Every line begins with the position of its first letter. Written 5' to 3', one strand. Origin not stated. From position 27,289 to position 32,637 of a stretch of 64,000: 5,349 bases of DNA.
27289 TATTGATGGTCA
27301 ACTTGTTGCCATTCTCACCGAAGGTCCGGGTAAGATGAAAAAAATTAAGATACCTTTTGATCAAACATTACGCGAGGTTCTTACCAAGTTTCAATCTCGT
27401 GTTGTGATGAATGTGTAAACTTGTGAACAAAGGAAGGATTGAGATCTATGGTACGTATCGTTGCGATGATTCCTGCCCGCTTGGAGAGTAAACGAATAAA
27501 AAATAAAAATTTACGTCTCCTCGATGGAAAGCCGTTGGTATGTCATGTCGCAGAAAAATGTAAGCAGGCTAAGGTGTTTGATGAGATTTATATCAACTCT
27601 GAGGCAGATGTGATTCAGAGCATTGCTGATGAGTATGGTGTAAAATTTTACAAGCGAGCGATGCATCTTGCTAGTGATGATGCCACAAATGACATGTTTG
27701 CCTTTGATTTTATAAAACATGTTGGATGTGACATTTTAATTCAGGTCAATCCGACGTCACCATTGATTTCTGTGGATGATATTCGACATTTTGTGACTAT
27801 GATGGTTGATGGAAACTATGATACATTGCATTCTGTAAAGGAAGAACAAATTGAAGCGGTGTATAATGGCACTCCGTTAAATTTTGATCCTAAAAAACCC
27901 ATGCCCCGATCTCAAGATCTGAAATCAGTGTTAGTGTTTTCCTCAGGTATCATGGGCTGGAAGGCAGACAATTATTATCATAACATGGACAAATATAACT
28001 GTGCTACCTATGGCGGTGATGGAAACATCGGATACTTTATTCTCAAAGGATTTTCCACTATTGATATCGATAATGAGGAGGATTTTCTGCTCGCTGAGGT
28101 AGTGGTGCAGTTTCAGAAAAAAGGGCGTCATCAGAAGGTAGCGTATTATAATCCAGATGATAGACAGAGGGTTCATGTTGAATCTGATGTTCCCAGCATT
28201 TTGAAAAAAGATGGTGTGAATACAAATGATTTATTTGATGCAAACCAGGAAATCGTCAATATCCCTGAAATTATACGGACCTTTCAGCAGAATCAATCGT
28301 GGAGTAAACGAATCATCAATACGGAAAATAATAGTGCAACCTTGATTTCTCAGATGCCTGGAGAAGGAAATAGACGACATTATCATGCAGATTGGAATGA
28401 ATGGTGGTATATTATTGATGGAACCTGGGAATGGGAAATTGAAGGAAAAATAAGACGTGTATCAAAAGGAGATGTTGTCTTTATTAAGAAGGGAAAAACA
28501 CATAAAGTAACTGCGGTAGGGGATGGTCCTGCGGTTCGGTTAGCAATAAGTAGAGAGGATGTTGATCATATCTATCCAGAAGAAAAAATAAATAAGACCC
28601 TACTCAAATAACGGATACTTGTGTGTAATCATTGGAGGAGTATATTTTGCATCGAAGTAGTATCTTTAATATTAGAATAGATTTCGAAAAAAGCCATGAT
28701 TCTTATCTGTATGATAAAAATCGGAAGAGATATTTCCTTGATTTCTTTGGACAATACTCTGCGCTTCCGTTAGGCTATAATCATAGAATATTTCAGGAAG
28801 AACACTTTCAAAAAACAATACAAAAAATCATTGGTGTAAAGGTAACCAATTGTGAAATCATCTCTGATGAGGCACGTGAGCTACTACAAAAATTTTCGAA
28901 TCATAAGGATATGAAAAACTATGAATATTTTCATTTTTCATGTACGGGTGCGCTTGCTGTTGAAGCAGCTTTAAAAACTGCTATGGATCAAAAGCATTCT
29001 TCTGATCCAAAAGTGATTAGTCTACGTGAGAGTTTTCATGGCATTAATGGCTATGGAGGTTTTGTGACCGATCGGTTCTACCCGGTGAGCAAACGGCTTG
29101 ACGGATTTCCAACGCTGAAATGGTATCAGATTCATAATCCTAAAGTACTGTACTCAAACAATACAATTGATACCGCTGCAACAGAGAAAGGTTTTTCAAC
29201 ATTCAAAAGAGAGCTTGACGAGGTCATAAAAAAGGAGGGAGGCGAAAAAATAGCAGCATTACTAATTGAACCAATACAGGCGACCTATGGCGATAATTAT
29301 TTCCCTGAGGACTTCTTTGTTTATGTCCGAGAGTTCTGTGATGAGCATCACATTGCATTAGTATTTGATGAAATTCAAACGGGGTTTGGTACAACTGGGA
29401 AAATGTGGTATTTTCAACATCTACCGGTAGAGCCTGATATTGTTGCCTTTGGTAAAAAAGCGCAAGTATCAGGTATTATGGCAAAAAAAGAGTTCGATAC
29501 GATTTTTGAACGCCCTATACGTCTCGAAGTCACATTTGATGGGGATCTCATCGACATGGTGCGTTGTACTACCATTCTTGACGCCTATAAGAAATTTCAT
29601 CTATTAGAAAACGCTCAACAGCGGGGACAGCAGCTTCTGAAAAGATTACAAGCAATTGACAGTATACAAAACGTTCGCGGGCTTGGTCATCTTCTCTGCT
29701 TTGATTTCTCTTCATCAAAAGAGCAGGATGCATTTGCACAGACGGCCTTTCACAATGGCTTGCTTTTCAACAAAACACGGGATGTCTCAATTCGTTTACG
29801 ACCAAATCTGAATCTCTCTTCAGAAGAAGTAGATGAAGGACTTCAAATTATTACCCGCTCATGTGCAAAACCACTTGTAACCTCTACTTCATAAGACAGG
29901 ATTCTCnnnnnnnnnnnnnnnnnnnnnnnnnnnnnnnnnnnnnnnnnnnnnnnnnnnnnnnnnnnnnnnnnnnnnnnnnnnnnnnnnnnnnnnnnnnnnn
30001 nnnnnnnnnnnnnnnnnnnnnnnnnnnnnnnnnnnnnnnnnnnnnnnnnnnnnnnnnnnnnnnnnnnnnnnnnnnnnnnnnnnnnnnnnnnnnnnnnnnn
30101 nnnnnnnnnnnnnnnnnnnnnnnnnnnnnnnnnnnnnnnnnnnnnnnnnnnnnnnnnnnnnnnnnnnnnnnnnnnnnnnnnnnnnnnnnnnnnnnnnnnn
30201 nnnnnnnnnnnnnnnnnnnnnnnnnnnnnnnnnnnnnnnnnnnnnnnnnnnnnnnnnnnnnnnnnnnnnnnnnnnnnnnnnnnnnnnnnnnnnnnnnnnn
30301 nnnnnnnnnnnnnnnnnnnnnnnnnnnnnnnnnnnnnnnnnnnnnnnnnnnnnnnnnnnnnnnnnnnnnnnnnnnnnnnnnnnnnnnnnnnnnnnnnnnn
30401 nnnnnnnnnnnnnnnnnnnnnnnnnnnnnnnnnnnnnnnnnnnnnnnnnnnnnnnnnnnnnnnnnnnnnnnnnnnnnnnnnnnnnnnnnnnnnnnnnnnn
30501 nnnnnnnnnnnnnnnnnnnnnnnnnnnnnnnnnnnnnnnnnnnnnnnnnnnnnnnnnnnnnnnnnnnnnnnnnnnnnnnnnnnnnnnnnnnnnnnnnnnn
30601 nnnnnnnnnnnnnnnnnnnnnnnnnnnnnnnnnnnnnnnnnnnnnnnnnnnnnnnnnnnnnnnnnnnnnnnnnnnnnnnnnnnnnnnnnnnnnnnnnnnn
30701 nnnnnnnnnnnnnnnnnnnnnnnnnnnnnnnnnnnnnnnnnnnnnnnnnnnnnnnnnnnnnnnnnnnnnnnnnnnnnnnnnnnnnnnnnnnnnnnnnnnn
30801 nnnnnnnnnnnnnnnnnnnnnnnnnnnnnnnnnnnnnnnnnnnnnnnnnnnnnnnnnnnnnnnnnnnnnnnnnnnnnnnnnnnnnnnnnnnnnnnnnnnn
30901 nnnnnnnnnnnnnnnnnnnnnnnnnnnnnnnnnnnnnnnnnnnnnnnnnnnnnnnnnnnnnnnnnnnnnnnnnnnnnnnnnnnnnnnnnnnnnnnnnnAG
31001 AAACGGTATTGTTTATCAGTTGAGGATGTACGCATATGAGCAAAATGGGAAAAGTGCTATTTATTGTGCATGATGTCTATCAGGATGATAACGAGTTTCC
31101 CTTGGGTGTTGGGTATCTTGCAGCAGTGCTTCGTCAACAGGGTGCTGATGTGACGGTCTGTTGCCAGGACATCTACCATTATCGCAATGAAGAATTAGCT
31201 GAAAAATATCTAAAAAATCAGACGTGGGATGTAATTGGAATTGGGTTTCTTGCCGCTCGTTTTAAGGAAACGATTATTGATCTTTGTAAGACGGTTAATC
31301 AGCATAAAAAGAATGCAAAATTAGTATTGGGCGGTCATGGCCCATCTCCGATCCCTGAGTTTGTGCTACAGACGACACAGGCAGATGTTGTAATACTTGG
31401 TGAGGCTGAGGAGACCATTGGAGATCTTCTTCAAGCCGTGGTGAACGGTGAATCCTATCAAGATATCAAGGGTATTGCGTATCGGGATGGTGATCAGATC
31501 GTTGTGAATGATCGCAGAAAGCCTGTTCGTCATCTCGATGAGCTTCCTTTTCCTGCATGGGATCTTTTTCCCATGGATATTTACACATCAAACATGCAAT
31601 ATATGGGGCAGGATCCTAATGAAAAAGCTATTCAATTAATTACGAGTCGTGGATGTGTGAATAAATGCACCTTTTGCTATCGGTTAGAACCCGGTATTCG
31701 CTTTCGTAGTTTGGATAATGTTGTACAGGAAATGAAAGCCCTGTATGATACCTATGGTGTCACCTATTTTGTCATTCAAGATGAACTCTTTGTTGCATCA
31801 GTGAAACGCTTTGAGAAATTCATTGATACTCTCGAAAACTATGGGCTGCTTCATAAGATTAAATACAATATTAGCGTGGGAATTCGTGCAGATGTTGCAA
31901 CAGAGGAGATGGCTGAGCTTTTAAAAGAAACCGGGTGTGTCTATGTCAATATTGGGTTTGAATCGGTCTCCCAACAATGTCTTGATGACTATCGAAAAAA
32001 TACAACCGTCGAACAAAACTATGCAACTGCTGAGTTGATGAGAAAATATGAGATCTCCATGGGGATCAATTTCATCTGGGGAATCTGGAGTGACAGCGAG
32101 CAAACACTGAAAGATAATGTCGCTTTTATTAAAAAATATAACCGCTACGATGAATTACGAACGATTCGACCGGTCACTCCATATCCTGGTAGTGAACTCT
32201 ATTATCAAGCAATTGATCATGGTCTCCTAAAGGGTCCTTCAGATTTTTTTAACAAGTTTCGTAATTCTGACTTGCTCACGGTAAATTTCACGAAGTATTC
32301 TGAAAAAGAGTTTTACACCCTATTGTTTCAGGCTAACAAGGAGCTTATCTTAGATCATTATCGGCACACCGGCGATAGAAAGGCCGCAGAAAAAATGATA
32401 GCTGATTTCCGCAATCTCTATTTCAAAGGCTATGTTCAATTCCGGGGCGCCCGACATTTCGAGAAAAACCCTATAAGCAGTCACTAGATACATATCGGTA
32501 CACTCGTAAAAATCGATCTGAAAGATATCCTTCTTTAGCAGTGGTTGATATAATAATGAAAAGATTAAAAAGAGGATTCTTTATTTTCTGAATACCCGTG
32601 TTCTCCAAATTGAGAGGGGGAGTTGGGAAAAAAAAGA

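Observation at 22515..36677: Unusual CMP/CDP-sugar module: DHQS-like cyclase, class-III aminotransferase, cupin-fused cytidylyltransferase, B12-radical-SAM enzyme and zinc-ribbon C-methyltransferase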

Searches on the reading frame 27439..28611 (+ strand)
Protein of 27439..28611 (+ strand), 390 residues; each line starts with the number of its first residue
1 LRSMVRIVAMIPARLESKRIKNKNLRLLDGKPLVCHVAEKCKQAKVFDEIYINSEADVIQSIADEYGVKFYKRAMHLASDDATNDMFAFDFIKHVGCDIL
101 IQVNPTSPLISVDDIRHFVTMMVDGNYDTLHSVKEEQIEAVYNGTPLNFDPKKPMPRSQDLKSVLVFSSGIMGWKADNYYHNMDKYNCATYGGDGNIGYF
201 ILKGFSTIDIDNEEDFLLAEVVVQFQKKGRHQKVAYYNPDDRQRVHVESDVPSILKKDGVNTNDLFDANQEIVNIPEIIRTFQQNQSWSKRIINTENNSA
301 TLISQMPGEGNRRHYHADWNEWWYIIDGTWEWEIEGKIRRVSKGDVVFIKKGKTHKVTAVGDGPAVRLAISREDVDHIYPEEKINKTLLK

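Call 3: search_protein_families(library=pfam, proteins=[window:27439-28611:+])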
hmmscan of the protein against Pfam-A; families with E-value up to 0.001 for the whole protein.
window:27439-28611:+ (390 aa): 4 families
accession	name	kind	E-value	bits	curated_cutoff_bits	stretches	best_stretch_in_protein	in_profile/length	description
PF02348.25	CTP_transf_3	-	1.1e-20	74.9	22.6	1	8-135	1-128/217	Cytidylyltransferase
PF07883.17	Cupin_2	-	9.8e-15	54.5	27.2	1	305-370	5-69/70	Cupin domain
PF02311.25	AraC_binding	-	1.3e-06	28.6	21.1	1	307-364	12-68/135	AraC-like ligand binding domain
PF12804.13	NTP_transf_3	-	0.00018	22.1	27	1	21-71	14-63/160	MobA-like NTP transferase domain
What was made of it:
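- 27448..28611 (+): CMP-ulosonate-type cytidylyltransferase fused to a metal-binding-type cupin (ORF from 27439). PF02348 at 74.9 bits and Cupin_2 at 54.5 bits (call 3).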

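Call 5: search_protein_families(library=ncbifam, proteins=[window:27439-28611:+], max_evalue=0.00001)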
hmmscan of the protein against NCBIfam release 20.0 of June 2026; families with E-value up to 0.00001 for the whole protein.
window:27439-28611:+ (390 aa): 6 families
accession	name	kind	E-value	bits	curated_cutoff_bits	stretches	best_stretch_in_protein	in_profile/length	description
TIGR03584.1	PseF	equivalog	8.2e-23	81.2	205.7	1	8-222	1-219/222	pseudaminic acid cytidylyltransferase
NF009905.0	PRK13368.1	subfamily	5.5e-16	58.6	255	1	7-126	3-119/243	3-deoxy-manno-octulosonate cytidylyltransferase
NF003952.0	PRK05450.1-5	subfamily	1e-14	54.3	193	1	6-125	2-119/250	3-deoxy-manno-octulosonate cytidylyltransferase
NF003948.0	PRK05450.1-1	equivalog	5.5e-12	45.4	281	1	6-140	5-138/248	3-deoxy-manno-octulosonate cytidylyltransferase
NF003950.0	PRK05450.1-3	subfamily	1.5e-08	34.3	234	1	7-123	3-118/248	3-deoxy-manno-octulosonate cytidylyltransferase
TIGR00466.1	kdsB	equivalog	1.5e-08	34.3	155.2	1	8-72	4-67/241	3-deoxy-manno-octulosonate cytidylyltransferase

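Call 55: search_solved_structures(query=window:27439-28611:+, max_evalue=0.001)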
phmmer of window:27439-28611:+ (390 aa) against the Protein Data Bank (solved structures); distinct sequences matched with E-value up to 0.001: 31.
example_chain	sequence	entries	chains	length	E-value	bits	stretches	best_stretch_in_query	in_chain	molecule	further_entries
1qwj_A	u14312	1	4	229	7.5e-16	61.4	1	7-224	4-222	cytidine monophospho-N-acetylneuraminic acid synthetase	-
9t4z_A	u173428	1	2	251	1e-15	60.9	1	5-167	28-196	PpNeuA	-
2vqa_A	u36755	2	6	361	7.3e-10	41.6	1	293-364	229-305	SLL1358 PROTEIN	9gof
1eyr_A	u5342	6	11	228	9.8e-09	37.9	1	8-120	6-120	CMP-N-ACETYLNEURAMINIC ACID SYNTHETASE | N-acylneuraminate cytidylyltransferase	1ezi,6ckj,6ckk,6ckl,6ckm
9ftb_A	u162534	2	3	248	9e-08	34.8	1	8-220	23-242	NeuA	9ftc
6ufi_A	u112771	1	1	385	7.3e-07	31.8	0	299-377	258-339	Cupin domain-containing protein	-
4met_A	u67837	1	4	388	1.9e-06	30.4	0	299-377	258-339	Oxalate decarboxylase OxdC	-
6tzp_A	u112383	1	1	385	2.6e-06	29.9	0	299-377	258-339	Oxalate decarboxylase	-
2v09_A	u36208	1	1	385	3.2e-06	29.6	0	299-377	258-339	OXALATE DECARBOXYLASE OXDC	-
3s0m_A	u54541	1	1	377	3.5e-06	29.5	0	299-377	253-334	Oxalate decarboxylase oxdC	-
5vg3_A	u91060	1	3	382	3.7e-06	29.4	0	299-377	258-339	Oxalate decarboxylase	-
2uya_A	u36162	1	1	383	3.7e-06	29.4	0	299-377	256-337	OXALATE DECARBOXYLASE OXDC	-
1j58_A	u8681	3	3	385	3.8e-06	29.4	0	299-377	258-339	YVRK PROTEIN | OXALATE DECARBOXYLASE OXDC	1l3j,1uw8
2uyb_A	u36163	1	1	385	3.9e-06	29.4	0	299-377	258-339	OXALATE DECARBOXYLASE OXDC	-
5hi0_A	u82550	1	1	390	4e-06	29.3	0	299-377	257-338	Oxalate decarboxylase OxdC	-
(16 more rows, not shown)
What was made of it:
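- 27448..28611 (+): The nearest PDB entry is CMP-Neu5Ac synthetase, 7.5e-16 (call 55).
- CMP activation and sialyl-type transfer: CTP_transf_3 is nearest to CMP-Neu5Ac synthetase (call 55).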

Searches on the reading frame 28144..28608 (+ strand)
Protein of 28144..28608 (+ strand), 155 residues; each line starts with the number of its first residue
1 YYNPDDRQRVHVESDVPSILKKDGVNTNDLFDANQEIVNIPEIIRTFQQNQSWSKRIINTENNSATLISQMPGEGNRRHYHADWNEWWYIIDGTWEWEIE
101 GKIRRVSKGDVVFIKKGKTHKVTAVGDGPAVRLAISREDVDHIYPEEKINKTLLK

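Call 88: predict_structure(protein=window:28144-28608:+)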
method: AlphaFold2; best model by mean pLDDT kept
length: 155 residues; sequences in the alignment: 1
mean_pLDDT: 37.5   pTM: 0.29
mean pLDDT of the five models: 37.5, 33.8, 33.3, 32.5, 31.5
residues with pLDDT >= 90: 0; 70-90: 0; 50-70: 8; < 50: 147
segments of 3 or more residues with pLDDT < 50: 1-87, 89-103, 107-110, 114-119, 121-155
pLDDT, mean of each block of 10 residues (from residue 1): 32 32 35 35 30 29 34 40 41 47 48 48 37 40 39 28
secondary structure, 60 per line:
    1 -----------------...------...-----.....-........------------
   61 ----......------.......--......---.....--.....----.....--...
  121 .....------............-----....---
elements in order: E35-39 H41-48 E65-70 E77-83 E86-91 E95-99 E102-106 E111-115 E118-125 E132-136 H137-143 H149-152
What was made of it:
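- The use of the distant GmhA-like gene or of the cupin is conjecture, and the cupin could not be modelled (call 88).
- Tried and rejected: The single-sequence AF2 model was unusable (pLDDT 37.5; call 88).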

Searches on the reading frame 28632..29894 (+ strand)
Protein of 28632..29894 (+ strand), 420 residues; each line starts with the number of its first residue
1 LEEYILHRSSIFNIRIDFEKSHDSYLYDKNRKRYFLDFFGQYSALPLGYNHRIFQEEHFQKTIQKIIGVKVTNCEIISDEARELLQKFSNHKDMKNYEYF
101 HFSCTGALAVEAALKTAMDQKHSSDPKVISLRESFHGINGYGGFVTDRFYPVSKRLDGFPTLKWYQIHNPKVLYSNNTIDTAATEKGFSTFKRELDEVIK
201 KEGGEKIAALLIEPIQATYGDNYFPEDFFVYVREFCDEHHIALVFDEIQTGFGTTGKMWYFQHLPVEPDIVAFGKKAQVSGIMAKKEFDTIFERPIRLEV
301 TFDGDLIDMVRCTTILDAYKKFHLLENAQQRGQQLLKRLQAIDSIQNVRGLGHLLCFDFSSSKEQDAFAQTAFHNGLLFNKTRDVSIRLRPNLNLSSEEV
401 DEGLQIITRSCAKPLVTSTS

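Call 3: search_protein_families(library=pfam, proteins=[window:28632-29894:+])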
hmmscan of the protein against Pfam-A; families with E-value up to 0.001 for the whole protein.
window:28632-29894:+ (420 aa): 1 family
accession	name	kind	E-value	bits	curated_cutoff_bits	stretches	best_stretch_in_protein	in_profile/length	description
PF00202.27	Aminotran_3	-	1.3e-64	218.9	30.5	1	13-409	8-401/403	Aminotransferase class-III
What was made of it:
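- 28632..29894 (+): Class-III (omega-type) PLP aminotransferase. PF00202 at 218.9 bits (call 3).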

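Call 5: search_protein_families(library=ncbifam, proteins=[window:28632-29894:+], max_evalue=0.00001)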
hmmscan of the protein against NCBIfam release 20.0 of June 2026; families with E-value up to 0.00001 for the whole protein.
window:28632-29894:+ (420 aa): 68 families (the best 25 are shown)
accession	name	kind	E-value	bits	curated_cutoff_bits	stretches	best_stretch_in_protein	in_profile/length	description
TIGR03251.1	LAT_fam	equivalog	3.2e-89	299.4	520.8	1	12-410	17-431/433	L-lysine 6-transaminase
TIGR00707.1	argD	subfamily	1.2e-48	165.9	410.05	2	196-409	164-378/381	acetylornithine/succinylornithine family transaminase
NF004426.0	PRK05769.1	equivalog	6.8e-46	156.9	552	1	15-410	37-436/441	acetyl ornithine aminotransferase family protein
NF005993.0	PRK08117.1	subfamily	6.3e-45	153.5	574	1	16-411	27-427/433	aspartate aminotransferase family protein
TIGR00699.1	GABAtrns_euk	equivalog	1.2e-44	152.9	567.15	1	123-404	173-457/464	4-aminobutyrate--2-oxoglutarate transaminase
NF002797.0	PRK02936.1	equivalog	1.6e-43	148.9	496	2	197-412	158-378/385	acetylornithine transaminase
NF002325.0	PRK01278.1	subfamily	8.1e-43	146.5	372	1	186-413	155-388/395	acetylornithine transaminase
NF002874.0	PRK03244.1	equivalog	9.5e-41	139.9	457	1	198-409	179-390/399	acetylornithine transaminase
NF004718.0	PRK06062.1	subfamily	4.7e-40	137.5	472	1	20-409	44-444/454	hypothetical protein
NF006733.0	PRK09264.1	subfamily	8.3e-40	136.6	438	1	15-414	22-417/425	diaminobutyrate--2-oxoglutarate transaminase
NF003273.0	PRK04260.1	equivalog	1.8e-39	135.4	616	2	199-408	158-372/376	acetylornithine transaminase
TIGR01885.1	Orn_aminotrans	equivalog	1e-37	129.8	378.4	1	14-410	19-400/402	ornithine--oxo-acid transaminase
NF049939.1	HyAminethphonNHLyPbfA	equivalog_domain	2.2e-37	128.6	525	1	18-411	47-439/442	(R)-1-hydroxy-2-aminoethylphosphonate ammonia-lyase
NF008570.0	PRK11522.1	equivalog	4.2e-37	127.8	612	1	200-410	230-453/464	putrescine aminotransferase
TIGR02407.1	ectoine_ectB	equivalog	7.8e-36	123.6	552.2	1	17-411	20-410/412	diaminobutyrate--2-oxoglutarate transaminase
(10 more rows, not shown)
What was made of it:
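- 28632..29894 (+): LAT_fam scores 299 bits, below the 520.8 cut-off (call 5).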

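Call 54: search_solved_structures(query=window:28632-29894:+, max_evalue=1e-15)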
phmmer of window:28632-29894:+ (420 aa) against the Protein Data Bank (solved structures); distinct sequences matched with E-value up to 1e-15: 63 (the best 60 are shown).
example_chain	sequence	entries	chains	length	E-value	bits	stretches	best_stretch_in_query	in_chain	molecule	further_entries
2jjh_A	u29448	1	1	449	7.9e-51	176.5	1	13-416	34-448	L-LYSINE EPSILON AMINOTRANSFERASE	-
2cin_A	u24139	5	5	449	1.1e-50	176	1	13-416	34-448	L-LYSINE-EPSILON AMINOTRANSFERASE | L-LYSINE EPSILON AMINOTRANSFERASE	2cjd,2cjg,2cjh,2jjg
2jjf_A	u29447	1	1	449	1.5e-50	175.6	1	13-416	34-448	L-LYSINE EPSILON AMINOTRANSFERASE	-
2jje_A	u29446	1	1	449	3.9e-50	174.2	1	13-416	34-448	L-LYSINE EPSILON AMINOTRANSFERASE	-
4y0i_A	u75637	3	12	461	9.1e-31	110.4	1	123-395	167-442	4-aminobutyrate aminotransferase, mitochondrial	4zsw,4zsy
6b6g_A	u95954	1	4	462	9.1e-31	110.4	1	123-395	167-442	4-aminobutyrate aminotransferase, mitochondrial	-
4y0d_A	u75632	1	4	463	9.2e-31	110.4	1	123-395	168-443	4-aminobutyrate aminotransferase, mitochondrial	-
4y0h_A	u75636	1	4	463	9.2e-31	110.4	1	123-395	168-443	4-aminobutyrate aminotransferase, mitochondrial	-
1ohv_A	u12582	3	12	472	9.7e-31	110.3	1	123-395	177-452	4-AMINOBUTYRATE AMINOTRANSFERASE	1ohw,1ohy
9wrf_A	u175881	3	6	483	2.3e-28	102.5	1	2-411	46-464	Broad substrate specificity amino-acid racemase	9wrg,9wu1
2eh6_A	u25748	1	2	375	4.7e-27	98.2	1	187-407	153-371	Acetylornithine aminotransferase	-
7jh3_A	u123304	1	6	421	9.5e-26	93.9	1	36-365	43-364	4-aminobutyrate aminotransferase PuuE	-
6wop_A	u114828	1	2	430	1.8e-25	93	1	19-411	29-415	4-aminobutyrate transaminase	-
2ord_A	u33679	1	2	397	2.5e-25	92.5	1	187-407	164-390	Acetylornithine aminotransferase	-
2e54_A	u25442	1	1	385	2.6e-25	92.5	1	187-407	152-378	Acetylornithine aminotransferase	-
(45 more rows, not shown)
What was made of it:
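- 28632..29894 (+): The nearest PDB entry is M. tuberculosis lysine epsilon-aminotransferase, 8e-51 (call 54).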

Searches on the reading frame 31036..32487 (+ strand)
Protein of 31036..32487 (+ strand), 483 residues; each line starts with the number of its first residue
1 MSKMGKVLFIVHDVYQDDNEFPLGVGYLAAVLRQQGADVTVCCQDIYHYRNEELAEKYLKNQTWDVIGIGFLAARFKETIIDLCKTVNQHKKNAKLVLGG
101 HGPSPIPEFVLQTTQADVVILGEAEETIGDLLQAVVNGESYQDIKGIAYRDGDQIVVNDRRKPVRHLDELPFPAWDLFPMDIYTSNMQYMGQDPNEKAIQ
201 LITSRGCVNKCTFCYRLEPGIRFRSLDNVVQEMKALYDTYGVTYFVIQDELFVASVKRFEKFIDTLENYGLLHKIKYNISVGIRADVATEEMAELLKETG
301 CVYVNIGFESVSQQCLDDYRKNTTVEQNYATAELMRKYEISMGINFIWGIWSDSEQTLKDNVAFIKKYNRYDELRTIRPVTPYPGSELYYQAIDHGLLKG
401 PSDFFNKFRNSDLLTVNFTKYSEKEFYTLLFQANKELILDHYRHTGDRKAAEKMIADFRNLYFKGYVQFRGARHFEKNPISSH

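Call 3: search_protein_families(library=pfam, proteins=[window:31036-32487:+])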
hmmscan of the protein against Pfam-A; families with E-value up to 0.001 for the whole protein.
window:31036-32487:+ (483 aa): 2 families
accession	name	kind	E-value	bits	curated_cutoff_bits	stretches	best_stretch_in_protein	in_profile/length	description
PF04055.27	Radical_SAM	-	5.8e-17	62.8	29.5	1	202-360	2-161/166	Radical SAM superfamily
PF02310.24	B12-binding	-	7.5e-14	52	32.1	1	21-131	13-120/121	B12 binding domain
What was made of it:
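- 31036..32487 (+): Class B (B12-binding) radical SAM enzyme of no characterised subfamily. Pfam B12-binding plus Radical_SAM (call 3).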

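Call 5: search_protein_families(library=ncbifam, proteins=[window:31036-32487:+], max_evalue=0.00001)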
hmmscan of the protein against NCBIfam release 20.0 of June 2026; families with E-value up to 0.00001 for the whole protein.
window:31036-32487:+ (483 aa): 20 families
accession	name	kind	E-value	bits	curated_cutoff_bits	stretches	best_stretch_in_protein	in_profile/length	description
TIGR02026.1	BchE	equivalog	5.2e-42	144.3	481.35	1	22-398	22-393/497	magnesium-protoporphyrin IX monomethyl ester anaerobic oxidative cyclase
TIGR04014.1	B12_SAM_MJ_0865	equivalog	1.1e-35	123.3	360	1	85-392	59-358/434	methyl-coenzyme M reductase glutamine C-methyltransferase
TIGR03471.1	HpnJ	equivalog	3.5e-35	121.8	577.6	1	81-433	85-428/472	hopanoid biosynthesis associated radical SAM protein HpnJ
NF038361.1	rSAM_Sden_1168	equivalog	4.4e-30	104.8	575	1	22-399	85-480/560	Sden_1168 family B12-binding radical SAM P-methyltransferase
TIGR03975.1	rSAM_ocin_1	subfamily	3e-29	102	281.85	1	80-366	144-428/606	RiPP maturation radical SAM C-methyltransferase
TIGR04295.1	B12_rSAM_oligo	hypoth_equivalog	3.6e-29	101.7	400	1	90-392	99-384/422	TIGR04295 family B12-binding domain-containing radical SAM protein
TIGR04367.1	HpnR_B12_rSAM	equivalog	3.2e-28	98.5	650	1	22-439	22-414/490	hopanoid C-3 methylase HpnR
TIGR04479.1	bcpD_PhpK_rSAM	subfamily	5e-28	97.7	600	1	15-367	65-408/504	PhpK family radical SAM P-methyltransferase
TIGR04385.1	B12_rSAM_cofa1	equivalog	3.5e-27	95.7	450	1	19-367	17-363/438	B12 lower ligand biosynthesis radical SAM protein BzaD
TIGR04072.2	rSAM_ladder_B12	equivalog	6.4e-27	94.3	360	1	21-401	17-381/443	lipid biosynthesis B12-binding/radical SAM protein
TIGR04013.1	B12_SAM_MJ_1487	hypoth_equivalog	2.2e-25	89.3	251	1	51-390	31-355/382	TIGR04013 family B12-binding domain/radical SAM domain-containing protein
NF050148.1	rSAM_ApyD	equivalog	2.2e-25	89.1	750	1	53-406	64-407/645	RiPP biosynthesis radical SAM protein ApyD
NF033712.0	B12_rSAM_KedN5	subfamily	9.6e-21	73.6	700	1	19-356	14-358/624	KedN5 family methylcobalamin-dependent radical SAM C-methyltransferase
TIGR04190.1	B12_SAM_Ta0216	equivalog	4.7e-19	68.4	500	1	21-396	36-430/554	TIGR04190 family B12-binding domain/radical SAM domain protein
NF045585.1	rSAM_slr0320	equivalog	4.4e-18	65.1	775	1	83-369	128-410/511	photosystem II high light acclimation radical SAM protein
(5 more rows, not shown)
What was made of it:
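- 31036..32487 (+): All NCBIfam hits are below cut-off; the best is BchE at 144 bits against 481 (call 5).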
